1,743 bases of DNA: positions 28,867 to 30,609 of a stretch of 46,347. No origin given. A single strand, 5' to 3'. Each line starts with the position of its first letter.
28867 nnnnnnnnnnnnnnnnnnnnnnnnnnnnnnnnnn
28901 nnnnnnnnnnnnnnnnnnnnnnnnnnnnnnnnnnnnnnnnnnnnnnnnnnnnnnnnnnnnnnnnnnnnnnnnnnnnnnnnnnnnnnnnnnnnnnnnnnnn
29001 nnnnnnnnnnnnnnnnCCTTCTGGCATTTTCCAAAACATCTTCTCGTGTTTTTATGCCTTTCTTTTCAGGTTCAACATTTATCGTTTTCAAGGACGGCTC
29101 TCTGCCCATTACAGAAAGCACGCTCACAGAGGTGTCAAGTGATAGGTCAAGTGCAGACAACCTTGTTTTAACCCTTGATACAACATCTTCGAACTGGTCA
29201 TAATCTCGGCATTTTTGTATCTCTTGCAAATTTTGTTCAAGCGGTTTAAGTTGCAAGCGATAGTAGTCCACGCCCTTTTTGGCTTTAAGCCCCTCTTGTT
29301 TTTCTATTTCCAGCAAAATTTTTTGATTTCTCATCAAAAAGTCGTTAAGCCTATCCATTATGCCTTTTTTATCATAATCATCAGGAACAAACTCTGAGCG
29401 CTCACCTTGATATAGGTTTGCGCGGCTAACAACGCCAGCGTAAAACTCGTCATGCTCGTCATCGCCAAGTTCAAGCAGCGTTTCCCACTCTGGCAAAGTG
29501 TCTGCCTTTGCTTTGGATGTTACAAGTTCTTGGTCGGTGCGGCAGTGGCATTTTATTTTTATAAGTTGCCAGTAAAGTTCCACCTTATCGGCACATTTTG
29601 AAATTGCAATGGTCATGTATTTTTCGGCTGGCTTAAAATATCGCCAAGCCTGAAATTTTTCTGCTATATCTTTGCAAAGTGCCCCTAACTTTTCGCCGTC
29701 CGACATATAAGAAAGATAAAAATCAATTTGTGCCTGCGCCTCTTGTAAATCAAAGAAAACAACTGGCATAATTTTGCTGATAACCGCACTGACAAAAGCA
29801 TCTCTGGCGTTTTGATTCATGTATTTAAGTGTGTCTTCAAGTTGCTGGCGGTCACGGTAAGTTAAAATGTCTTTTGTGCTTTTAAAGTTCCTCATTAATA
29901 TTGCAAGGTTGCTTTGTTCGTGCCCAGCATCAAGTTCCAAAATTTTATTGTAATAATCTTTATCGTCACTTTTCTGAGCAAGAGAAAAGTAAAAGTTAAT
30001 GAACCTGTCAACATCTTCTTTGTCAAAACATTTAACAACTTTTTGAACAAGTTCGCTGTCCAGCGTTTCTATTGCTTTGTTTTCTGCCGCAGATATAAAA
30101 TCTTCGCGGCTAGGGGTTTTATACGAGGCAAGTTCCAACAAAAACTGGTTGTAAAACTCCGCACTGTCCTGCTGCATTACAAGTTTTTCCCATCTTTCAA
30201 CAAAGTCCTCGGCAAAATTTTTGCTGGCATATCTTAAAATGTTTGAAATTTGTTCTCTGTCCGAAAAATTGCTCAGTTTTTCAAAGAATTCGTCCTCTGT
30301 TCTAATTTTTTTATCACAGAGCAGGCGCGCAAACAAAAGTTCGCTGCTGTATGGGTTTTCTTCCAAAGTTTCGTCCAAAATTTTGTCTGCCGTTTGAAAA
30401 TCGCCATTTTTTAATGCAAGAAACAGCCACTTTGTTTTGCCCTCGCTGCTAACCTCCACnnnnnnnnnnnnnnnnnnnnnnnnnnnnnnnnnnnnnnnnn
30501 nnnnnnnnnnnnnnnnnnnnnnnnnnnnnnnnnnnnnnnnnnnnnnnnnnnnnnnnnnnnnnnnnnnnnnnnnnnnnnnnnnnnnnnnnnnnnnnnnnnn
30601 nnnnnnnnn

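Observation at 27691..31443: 1,250-aa last gene of the operon: cytoplasmic Zn-ribbon/TPR scaffold, 3 TM helices and an extracellular GLUG-repeat domain, a possible inside-out adaptor for the ESCRT-like machinery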

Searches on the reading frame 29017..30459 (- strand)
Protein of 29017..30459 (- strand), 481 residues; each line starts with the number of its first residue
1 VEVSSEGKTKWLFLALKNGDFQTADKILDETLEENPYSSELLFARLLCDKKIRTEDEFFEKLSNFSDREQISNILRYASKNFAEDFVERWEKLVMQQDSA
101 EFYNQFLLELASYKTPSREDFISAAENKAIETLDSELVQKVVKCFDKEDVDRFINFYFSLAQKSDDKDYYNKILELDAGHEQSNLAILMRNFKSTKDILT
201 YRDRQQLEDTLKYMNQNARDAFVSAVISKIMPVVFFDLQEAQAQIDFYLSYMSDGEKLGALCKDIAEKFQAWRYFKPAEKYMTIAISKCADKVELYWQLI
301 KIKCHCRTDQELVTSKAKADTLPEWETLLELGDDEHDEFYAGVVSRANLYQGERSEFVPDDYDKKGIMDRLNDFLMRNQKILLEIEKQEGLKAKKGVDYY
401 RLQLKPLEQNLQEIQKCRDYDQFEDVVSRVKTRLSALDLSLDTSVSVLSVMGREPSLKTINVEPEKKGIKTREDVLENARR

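Call 45: search_protein_families(library=pfam, proteins=[window:29017-30459:-], max_evalue=10)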
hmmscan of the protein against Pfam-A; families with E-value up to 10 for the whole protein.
window:29017-30459:- (481 aa): 3 families
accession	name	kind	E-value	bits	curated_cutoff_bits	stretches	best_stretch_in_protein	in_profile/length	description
PF05321.16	HHA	-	0.094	13.4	25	1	415-440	4-29/57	Haemolysin expression modulating protein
PF13428.12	TPR_14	-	0.1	13.8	23.5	1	14-44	10-40/44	Tetratricopeptide repeat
PF16854.11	VPS53_C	-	0.25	12.4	24.7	0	144-176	54-86/89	Vacuolar protein sorting-associated protein 53 C-terminus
